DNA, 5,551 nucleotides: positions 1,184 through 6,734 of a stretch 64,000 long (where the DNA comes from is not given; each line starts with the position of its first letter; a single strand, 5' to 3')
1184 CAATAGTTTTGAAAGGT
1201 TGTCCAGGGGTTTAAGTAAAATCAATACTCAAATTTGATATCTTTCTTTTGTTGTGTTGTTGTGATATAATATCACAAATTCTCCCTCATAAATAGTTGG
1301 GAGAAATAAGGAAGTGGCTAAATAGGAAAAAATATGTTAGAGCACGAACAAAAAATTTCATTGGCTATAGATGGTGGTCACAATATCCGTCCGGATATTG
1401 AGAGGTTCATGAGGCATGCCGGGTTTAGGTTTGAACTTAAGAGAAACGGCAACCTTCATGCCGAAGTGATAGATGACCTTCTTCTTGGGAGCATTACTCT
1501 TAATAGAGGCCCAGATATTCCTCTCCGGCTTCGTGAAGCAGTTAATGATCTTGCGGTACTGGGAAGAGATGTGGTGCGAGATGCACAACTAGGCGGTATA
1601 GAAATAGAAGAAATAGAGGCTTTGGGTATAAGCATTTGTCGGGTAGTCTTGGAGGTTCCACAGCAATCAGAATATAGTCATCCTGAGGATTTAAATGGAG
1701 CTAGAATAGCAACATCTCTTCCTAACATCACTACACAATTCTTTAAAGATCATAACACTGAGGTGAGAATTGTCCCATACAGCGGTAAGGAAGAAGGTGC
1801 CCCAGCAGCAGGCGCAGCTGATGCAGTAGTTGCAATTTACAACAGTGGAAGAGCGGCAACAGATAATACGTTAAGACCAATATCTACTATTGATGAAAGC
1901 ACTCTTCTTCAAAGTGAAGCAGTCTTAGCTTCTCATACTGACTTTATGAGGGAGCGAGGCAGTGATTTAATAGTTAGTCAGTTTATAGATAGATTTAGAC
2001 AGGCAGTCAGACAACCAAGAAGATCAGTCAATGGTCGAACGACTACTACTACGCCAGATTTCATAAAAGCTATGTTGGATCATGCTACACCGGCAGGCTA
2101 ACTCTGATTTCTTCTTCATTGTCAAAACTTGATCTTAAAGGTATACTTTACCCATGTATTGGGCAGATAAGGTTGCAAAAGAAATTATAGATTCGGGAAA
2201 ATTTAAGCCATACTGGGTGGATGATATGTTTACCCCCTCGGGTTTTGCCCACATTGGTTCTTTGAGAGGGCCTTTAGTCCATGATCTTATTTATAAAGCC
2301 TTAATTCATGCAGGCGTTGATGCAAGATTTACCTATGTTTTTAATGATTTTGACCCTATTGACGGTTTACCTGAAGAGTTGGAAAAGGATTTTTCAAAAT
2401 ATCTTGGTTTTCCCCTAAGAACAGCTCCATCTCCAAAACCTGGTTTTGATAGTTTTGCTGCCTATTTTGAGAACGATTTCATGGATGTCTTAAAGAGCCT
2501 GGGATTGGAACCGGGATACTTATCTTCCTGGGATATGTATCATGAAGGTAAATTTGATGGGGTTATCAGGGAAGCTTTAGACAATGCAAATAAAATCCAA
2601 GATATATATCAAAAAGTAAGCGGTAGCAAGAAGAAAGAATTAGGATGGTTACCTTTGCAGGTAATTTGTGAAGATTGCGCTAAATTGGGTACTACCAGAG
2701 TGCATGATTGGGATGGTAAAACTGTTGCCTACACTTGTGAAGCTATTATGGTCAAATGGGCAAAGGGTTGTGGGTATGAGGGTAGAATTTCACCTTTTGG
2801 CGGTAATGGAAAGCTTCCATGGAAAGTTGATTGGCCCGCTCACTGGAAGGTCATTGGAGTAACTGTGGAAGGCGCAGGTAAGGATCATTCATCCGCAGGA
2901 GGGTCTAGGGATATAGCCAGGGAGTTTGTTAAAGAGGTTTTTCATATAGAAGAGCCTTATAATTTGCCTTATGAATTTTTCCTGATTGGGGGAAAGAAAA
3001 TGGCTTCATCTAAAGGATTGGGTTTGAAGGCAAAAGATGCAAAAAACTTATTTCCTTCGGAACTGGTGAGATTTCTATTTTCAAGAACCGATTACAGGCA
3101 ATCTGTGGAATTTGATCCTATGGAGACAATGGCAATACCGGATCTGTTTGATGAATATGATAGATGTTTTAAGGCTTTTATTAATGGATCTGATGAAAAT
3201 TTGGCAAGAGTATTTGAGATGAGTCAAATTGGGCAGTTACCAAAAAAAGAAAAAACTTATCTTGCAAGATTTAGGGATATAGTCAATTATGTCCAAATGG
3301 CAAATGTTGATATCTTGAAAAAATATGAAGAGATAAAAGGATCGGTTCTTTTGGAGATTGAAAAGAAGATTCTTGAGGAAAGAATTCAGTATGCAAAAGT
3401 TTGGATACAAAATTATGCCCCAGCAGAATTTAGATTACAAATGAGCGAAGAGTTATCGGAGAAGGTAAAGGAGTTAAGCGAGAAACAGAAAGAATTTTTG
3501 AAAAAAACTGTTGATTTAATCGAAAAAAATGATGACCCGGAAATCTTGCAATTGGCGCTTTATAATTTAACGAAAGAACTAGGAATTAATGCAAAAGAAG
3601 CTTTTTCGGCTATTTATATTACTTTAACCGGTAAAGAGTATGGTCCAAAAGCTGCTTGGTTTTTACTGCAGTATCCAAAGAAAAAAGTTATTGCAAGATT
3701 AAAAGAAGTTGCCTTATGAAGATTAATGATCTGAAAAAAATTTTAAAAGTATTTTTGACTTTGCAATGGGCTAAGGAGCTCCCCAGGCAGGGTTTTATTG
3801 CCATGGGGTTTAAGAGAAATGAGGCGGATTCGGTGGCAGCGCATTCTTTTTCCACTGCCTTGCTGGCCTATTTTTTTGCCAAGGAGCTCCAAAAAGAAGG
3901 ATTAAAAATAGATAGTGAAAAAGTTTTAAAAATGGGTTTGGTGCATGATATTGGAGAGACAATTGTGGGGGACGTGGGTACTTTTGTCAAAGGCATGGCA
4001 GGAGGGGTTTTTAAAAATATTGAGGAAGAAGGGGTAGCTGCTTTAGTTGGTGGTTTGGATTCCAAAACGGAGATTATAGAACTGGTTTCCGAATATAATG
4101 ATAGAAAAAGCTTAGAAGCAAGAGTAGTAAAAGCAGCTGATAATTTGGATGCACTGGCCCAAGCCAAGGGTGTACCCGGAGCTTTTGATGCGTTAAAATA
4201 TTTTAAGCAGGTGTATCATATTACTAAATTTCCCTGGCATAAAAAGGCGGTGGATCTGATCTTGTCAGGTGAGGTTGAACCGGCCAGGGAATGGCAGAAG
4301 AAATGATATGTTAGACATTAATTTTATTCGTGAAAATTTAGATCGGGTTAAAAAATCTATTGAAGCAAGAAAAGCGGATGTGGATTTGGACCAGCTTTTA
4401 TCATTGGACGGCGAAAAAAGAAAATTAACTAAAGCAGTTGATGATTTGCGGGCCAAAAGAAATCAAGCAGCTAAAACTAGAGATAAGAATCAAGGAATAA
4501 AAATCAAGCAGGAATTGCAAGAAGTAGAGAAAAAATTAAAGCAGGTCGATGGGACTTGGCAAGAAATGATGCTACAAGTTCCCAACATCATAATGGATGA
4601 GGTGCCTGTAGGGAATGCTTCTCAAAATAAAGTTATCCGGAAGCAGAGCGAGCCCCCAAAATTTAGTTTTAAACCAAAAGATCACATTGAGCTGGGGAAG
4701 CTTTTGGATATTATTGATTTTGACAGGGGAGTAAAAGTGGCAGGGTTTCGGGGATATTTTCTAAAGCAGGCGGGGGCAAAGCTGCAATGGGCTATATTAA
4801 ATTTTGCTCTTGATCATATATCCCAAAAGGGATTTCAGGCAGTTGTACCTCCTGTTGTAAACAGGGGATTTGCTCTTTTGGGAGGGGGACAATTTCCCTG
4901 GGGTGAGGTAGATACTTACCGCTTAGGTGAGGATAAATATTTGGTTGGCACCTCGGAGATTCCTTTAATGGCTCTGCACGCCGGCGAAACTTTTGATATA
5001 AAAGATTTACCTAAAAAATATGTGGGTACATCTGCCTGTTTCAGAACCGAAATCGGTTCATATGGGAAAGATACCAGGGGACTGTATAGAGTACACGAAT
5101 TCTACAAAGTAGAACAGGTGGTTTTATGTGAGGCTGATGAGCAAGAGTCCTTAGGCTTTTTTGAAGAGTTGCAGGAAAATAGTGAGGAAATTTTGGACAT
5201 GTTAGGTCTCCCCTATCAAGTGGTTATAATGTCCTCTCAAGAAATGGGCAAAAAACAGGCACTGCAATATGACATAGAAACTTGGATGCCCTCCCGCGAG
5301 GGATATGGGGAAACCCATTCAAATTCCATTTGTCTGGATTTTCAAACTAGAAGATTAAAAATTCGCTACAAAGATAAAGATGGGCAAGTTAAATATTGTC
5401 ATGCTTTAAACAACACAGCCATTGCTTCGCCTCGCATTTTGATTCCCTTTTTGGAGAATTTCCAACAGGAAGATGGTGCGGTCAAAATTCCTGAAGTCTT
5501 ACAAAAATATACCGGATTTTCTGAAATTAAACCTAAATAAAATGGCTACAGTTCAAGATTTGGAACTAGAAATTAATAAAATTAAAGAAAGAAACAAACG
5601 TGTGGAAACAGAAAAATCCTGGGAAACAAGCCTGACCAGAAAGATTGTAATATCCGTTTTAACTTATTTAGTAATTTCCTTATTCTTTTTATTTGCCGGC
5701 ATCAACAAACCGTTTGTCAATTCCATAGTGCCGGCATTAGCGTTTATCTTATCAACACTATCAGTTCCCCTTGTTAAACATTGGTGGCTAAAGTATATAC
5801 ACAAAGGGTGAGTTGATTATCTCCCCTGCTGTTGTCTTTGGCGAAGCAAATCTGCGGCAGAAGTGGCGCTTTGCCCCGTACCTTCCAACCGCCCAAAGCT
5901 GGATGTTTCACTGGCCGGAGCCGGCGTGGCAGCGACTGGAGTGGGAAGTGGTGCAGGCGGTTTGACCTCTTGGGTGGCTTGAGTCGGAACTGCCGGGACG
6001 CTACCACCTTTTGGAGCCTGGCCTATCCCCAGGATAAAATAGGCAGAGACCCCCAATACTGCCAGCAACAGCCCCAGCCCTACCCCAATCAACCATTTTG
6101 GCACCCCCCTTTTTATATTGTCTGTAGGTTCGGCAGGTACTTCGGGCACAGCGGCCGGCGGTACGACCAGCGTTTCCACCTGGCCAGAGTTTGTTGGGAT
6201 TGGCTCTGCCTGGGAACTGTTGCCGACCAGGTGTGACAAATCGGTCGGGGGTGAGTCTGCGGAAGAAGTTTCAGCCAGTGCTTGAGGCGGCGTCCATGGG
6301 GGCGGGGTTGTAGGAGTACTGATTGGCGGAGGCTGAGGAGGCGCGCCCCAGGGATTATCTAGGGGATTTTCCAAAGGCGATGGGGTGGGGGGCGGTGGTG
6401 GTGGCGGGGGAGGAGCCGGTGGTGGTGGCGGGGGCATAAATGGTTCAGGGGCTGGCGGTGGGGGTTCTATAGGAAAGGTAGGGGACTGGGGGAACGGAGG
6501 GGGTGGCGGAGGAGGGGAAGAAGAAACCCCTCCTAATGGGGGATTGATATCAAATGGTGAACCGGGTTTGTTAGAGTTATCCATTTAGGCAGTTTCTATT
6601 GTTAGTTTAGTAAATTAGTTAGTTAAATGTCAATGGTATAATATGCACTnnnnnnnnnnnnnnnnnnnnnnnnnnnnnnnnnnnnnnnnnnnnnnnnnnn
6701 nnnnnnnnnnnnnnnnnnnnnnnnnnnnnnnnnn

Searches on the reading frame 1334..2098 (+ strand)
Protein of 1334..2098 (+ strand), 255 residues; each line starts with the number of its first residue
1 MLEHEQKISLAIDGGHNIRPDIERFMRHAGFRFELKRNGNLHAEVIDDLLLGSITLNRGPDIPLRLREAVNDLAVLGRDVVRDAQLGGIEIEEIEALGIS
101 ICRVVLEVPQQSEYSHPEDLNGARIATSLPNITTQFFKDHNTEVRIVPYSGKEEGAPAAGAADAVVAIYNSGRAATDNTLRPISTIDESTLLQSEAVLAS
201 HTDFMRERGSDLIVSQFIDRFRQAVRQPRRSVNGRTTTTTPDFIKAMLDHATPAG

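Call 23: search_protein_families(library=ncbifam, proteins=[window:1334-2098:+], max_evalue=0.00001)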
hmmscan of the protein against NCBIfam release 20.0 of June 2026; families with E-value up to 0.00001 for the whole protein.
window:1334-2098:+ (255 aa): 1 family
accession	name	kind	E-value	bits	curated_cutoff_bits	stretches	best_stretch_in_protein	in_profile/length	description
TIGR00070.1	hisG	equivalog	2.2e-29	102.6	75.75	1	10-190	3-178/183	ATP phosphoribosyltransferase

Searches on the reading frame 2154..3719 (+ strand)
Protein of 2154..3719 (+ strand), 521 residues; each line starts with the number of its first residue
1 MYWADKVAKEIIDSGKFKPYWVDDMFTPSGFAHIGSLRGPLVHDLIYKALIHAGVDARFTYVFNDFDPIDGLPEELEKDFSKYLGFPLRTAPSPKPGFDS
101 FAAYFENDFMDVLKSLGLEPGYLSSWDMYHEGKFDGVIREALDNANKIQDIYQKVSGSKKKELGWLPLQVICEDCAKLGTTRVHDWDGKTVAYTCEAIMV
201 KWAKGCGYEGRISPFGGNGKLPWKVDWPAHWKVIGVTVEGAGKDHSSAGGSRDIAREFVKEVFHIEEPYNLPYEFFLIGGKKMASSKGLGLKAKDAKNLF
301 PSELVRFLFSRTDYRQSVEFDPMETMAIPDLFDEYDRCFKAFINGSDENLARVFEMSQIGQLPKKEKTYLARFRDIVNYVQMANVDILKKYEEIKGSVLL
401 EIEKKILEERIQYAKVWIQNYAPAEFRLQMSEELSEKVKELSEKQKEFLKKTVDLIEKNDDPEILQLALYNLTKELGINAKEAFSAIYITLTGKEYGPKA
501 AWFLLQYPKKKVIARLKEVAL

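Call 23: search_protein_families(library=ncbifam, proteins=[window:2154-3716:+], max_evalue=0.00001)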
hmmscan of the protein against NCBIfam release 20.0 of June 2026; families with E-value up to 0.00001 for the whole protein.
window:2154-3716:+ (521 aa): 2 families
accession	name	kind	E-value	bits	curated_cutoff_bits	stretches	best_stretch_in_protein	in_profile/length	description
TIGR00467.1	lysS_arch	equivalog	3.6e-115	385.4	147.55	1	1-517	1-512/515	lysine--tRNA ligase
NF001968.0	PRK00750.1-2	equivalog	1.4e-38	132.6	648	1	25-513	42-516/528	lysine--tRNA ligase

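Call 30: find_encoding_contigs(protein=window:2154-3719:+, flank=10000, max_places=5)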
Protein window:2154-3719:+ (521 aa): 5 contigs read that carry it; 5 places shown.
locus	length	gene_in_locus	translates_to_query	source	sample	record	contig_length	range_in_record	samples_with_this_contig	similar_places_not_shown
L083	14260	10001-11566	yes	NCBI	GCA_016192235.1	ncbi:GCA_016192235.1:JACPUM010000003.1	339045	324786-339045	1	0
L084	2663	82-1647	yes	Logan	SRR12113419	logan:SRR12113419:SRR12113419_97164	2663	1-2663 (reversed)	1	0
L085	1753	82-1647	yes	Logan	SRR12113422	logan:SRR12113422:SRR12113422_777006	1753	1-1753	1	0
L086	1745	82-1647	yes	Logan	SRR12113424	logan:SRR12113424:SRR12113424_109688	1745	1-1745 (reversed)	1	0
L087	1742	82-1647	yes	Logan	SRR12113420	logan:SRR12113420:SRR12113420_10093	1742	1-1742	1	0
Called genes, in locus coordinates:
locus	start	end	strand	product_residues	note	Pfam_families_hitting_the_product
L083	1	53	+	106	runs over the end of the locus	-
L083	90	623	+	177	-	PF02572:CobA_CobO_BtuR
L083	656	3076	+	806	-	PF02190:LON_substr_bdg, PF00004:AAA, PF07728:AAA_5 (weak), PF22667:Lon_lid, PF05362:Lon_C, PF13541:ChlI (weak)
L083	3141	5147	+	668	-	PF03030:H_PPase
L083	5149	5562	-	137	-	PF00072:Response_reg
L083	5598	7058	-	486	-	PF00672:HAMP, PF00989:PAS, PF13426:PAS_9, PF00512:HisKA, PF02518:HATPase_c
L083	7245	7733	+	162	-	PF03449:GreA_GreB_N, PF01272:GreA_GreB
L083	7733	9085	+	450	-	-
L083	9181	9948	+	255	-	PF01634:HisG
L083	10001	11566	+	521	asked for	PF01921:tRNA-synt_1f, PF19269:Anticodon_2 (weak)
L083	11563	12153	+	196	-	PF13023:HD_3, PF12917:YfbR-like, PF01966:HD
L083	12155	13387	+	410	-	PF02403:Seryl_tRNA_N, PF00587:tRNA-synt_2b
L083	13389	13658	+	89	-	-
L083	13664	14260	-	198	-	?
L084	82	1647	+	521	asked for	PF01921:tRNA-synt_1f, PF19269:Anticodon_2 (weak)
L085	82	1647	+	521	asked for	PF01921:tRNA-synt_1f, PF19269:Anticodon_2 (weak)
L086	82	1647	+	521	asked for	PF01921:tRNA-synt_1f, PF19269:Anticodon_2 (weak)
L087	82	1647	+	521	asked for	PF01921:tRNA-synt_1f, PF19269:Anticodon_2 (weak)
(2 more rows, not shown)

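Call 52: list_cluster_members(proteins=[window:2154-3716:+, window:20857-21831:-])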
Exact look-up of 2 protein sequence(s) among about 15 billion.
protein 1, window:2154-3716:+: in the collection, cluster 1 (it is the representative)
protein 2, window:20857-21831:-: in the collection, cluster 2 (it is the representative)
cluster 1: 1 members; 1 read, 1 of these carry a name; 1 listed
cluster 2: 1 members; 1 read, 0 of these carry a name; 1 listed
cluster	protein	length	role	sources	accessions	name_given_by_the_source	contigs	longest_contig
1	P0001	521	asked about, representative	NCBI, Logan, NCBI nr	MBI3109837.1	lysine--tRNA ligase [Candidatus Daviesbacteria bacterium]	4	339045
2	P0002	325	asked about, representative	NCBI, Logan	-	-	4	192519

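Call 57: find_homologous_proteins(query=P0002, max_evalue=1e-30)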
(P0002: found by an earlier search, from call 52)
Query P0002 (325 aa): 8000 proteins with E <= 1e-30 among 8000 candidates; the best 120 are listed.
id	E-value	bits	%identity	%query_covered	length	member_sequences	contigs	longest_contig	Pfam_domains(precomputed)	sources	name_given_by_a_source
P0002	3.6e-210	714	100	100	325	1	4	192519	PF03462.24,PF00472.27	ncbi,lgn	-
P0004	1.1e-185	634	88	100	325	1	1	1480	PF03462.24,PF00472.27,PF16326.11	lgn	-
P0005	3.8e-183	625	86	100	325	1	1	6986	PF03462.24,PF00472.27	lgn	-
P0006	5.8e-181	618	84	100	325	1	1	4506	PF03462.24,PF00472.27,PF16326.11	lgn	-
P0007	2.0e-180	617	86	99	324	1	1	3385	PF03462.24,PF00472.27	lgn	-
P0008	2.2e-179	613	85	99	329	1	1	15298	PF03462.24,PF00472.27,PF16326.11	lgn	-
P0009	5.7e-179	612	85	100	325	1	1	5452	PF03462.24,PF00472.27,PF16326.11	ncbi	-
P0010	1.5e-177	607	83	100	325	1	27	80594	PF03462.24,PF00472.27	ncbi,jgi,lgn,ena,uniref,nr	ncbi:peptide chain release factor 2 [Candidatus Daviesbacteria bacterium RIFCSPLOWO2_01_FULL_38_10]|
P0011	1.5e-176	604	82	100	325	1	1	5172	PF03462.24,PF00472.27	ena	-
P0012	4.1e-176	602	83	100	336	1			PF03462.24,PF00472.27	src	-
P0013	9.2e-176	601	83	99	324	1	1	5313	PF03462.24,PF00472.27,PF16326.11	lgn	-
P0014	1.5e-175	601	82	100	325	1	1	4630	PF03462.24,PF00472.27,PF16326.11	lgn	-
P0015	2.6e-175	600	83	100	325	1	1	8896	PF03462.24,PF00472.27,PF16326.11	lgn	-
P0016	7.2e-172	588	81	100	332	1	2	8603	PF03462.24,PF00472.27,PF16326.11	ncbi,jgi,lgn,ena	-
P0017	2.3e-167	574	79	99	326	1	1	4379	PF03462.24,PF00472.27,PF16326.11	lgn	-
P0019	6.0e-163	559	77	99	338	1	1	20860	PF03462.24,PF00472.27,PF16326.11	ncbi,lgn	-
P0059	1.2e-145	502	68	99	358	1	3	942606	PF03462.24,PF00472.27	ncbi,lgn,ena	-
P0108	1.2e-141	489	67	99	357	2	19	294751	PF03462.24,PF00472.27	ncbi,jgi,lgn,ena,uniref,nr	ncbi:MAG: Peptide chain release factor 2 [Berkelbacteria bacterium GW2011_GWA1_36_9]|uniref:Peptide 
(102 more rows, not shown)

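Call 58: find_encoding_contigs(protein=P0010, flank=10000, max_places=1)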
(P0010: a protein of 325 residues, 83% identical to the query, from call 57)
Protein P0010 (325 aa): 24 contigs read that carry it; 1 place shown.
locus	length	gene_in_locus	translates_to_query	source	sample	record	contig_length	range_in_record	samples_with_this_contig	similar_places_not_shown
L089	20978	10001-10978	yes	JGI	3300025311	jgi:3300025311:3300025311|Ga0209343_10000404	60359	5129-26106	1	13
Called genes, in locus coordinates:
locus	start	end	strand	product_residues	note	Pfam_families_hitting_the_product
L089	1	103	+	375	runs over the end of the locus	-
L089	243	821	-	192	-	PF12686:DUF3800 (weak)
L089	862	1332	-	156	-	PF00293:NUDIX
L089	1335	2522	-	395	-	PF00535:Glycos_transf_2, PF04138:GtrA_DPMS_TM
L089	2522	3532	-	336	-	PF01370:Epimerase, PF04321:RmlD_sub_bind (weak), PF16363:GDP_Man_Dehyd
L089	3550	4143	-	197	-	PF00908:dTDP_sugar_isom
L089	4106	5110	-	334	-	PF01073:3Beta_HSD, PF01370:Epimerase, PF02719:Polysacc_synt_2, PF04321:RmlD_sub_bind, PF07993:NAD_binding_4, PF13460:NAD_binding_10, PF16363:GDP_Man_Dehyd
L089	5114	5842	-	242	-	PF00483:NTP_transferase, PF12804:NTP_transf_3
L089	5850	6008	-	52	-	-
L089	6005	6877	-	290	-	PF00188:CAP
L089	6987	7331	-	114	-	PF00814:TsaD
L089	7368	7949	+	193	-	-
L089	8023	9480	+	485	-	PF01177:Asp_Glu_race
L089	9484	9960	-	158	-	-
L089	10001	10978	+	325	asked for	PF03462:PCRF, PF00472:RF-1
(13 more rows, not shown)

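Call 59: find_encoding_contigs(protein=P0008, flank=10000, max_places=1)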
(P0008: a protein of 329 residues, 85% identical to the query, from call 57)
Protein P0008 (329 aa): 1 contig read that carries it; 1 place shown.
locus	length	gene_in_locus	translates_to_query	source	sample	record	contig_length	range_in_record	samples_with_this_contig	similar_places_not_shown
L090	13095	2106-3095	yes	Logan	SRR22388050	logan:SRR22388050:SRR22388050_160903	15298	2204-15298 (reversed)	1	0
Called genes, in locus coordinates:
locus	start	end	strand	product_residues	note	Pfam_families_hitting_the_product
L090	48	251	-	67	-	-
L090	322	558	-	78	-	-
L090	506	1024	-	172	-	-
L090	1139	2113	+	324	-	PF02661:Fic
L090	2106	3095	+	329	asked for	PF16326:ABC_tran_CTD (weak), PF03462:PCRF, PF00472:RF-1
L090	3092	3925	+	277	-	PF01209:Ubie_methyltran, PF02353:CMAS (weak), PF03848:TehB (weak), PF13489:Methyltransf_23, PF13847:Methyltransf_31, PF08241:Methyltransf_11, PF08242:Methyltransf_12, PF13649:Methyltransf_25, +1 more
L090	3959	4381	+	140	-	-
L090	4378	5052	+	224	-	PF13191:AAA_16 (faint), PF00005:ABC_tran, PF13304:AAA_21 (faint)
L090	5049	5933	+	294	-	PF18075:FtsX_ECD, PF02687:FtsX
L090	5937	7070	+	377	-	PF01551:Peptidase_M23 (weak)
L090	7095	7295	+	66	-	PF04255:DUF433 (weak)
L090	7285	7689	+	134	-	PF18480:DUF5615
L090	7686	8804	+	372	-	PF00932:LTD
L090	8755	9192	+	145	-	PF02367:TsaE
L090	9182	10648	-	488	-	PF13231:PMT_2 (weak)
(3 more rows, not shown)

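Call 60: find_encoding_contigs(protein=P0019, flank=10000, max_places=1)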
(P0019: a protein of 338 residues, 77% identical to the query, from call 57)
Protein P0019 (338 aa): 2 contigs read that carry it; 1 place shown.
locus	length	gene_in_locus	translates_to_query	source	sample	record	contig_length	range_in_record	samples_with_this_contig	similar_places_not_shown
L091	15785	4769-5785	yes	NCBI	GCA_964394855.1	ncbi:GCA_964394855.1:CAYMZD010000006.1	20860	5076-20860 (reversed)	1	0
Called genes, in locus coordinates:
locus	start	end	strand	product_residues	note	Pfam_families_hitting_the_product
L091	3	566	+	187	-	?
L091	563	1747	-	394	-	PF00535:Glycos_transf_2, PF04138:GtrA_DPMS_TM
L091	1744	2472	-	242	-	PF00483:NTP_transferase, PF12804:NTP_transf_3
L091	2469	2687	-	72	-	-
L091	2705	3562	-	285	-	PF00188:CAP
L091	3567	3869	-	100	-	PF00814:TsaD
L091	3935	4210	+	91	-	-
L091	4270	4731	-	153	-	PF00293:NUDIX, PF14815:NUDIX_4 (faint)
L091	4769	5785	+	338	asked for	PF03462:PCRF, PF16326:ABC_tran_CTD (weak), PF00472:RF-1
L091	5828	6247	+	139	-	-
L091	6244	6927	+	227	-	PF13191:AAA_16 (faint), PF00005:ABC_tran, PF02463:SMC_N (faint), PF13304:AAA_21 (faint)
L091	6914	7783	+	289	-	PF18075:FtsX_ECD, PF02687:FtsX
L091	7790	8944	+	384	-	PF01551:Peptidase_M23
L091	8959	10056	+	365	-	-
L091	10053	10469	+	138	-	PF02367:TsaE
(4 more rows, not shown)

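Call 65: find_encoding_contigs(protein=P0108, flank=10000, max_places=1)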
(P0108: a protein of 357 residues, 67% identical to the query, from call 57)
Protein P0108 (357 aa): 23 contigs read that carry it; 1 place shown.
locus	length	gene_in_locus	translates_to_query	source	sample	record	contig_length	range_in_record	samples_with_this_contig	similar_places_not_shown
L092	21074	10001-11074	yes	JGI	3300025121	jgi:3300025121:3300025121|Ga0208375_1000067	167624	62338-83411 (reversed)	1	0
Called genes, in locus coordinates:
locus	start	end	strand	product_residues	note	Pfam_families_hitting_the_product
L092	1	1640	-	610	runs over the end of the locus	PF13231:PMT_2 (weak)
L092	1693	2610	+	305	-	PF00535:Glycos_transf_2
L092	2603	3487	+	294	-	PF03706:LPG_synthase_TM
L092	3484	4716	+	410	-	PF04230:PS_pyruv_trans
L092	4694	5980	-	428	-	PF04422:FrhB_FdhB_N, PF04432:FrhB_FdhB_C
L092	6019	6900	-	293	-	PF00188:CAP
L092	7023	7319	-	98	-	PF00814:TsaD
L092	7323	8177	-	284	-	PF00892:EamA, PF03151:TPT (faint), PF00892:EamA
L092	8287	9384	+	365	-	PF00710:Asparaginase, PF17763:Asparaginase_C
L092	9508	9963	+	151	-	-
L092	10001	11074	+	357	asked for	PF03462:PCRF, PF00472:RF-1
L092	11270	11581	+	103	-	-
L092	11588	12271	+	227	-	PF00005:ABC_tran, PF13304:AAA_21 (weak)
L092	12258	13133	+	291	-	PF18075:FtsX_ECD, PF02687:FtsX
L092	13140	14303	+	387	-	PF01551:Peptidase_M23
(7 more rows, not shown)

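Call 66: find_encoding_contigs(protein=P0059, flank=10000, max_places=1)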
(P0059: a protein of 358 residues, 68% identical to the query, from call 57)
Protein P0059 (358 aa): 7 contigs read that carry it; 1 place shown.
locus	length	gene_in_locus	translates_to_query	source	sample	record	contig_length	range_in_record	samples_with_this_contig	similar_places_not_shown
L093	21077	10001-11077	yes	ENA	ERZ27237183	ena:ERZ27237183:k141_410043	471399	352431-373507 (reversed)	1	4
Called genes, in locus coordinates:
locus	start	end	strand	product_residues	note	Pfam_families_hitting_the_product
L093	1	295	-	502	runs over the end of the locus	PF02366:PMT, PF13231:PMT_2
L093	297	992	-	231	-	PF00535:Glycos_transf_2, PF13641:Glyco_tranf_2_3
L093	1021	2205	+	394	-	-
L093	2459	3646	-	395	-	PF00535:Glycos_transf_2, PF04138:GtrA_DPMS_TM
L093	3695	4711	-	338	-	PF01370:Epimerase, PF04321:RmlD_sub_bind, PF16363:GDP_Man_Dehyd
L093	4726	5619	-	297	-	PF01370:Epimerase, PF04321:RmlD_sub_bind, PF01073:3Beta_HSD (weak), PF16363:GDP_Man_Dehyd, PF07993:NAD_binding_4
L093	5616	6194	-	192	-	PF00908:dTDP_sugar_isom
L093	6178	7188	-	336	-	PF01073:3Beta_HSD, PF01370:Epimerase, PF02719:Polysacc_synt_2, PF04321:RmlD_sub_bind, PF07993:NAD_binding_4, PF13460:NAD_binding_10, PF16363:GDP_Man_Dehyd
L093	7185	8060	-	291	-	PF00483:NTP_transferase, PF12804:NTP_transf_3 (weak)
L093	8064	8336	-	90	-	-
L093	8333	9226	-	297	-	PF00188:CAP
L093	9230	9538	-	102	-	PF00814:TsaD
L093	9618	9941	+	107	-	PF01381:HTH_3 (weak)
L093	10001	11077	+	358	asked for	PF03462:PCRF, PF00472:RF-1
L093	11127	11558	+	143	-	-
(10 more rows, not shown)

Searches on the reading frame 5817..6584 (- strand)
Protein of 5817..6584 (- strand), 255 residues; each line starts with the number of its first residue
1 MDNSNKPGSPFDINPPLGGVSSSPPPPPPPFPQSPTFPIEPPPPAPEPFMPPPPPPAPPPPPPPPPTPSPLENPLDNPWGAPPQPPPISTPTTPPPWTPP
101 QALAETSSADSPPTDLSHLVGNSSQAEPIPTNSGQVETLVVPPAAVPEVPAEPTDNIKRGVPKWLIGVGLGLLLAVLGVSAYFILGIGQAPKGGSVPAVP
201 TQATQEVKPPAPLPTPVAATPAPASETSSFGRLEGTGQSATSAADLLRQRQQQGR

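Call 23: search_protein_families(library=ncbifam, proteins=[window:5820-6584:-], max_evalue=0.00001)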
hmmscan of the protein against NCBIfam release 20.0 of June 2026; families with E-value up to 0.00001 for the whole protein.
window:5820-6584:- (255 aa): 0 families

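Call 51: find_encoding_contigs(protein=window:5817-6584:-, flank=3000, max_places=4)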
Protein window:5817-6584:- (255 aa): 1 contig read that carries it; 1 place shown.
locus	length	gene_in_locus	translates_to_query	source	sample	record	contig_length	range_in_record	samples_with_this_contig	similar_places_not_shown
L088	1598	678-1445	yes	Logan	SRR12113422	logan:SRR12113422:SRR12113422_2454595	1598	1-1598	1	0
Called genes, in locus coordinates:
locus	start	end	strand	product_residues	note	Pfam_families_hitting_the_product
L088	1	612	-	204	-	?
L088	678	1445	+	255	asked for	-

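Call 72: search_protein_families(library=pfam, proteins=[window:5820-6584:-], max_evalue=0.001)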
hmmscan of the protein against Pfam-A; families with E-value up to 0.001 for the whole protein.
window:5820-6584:- (255 aa): 0 families
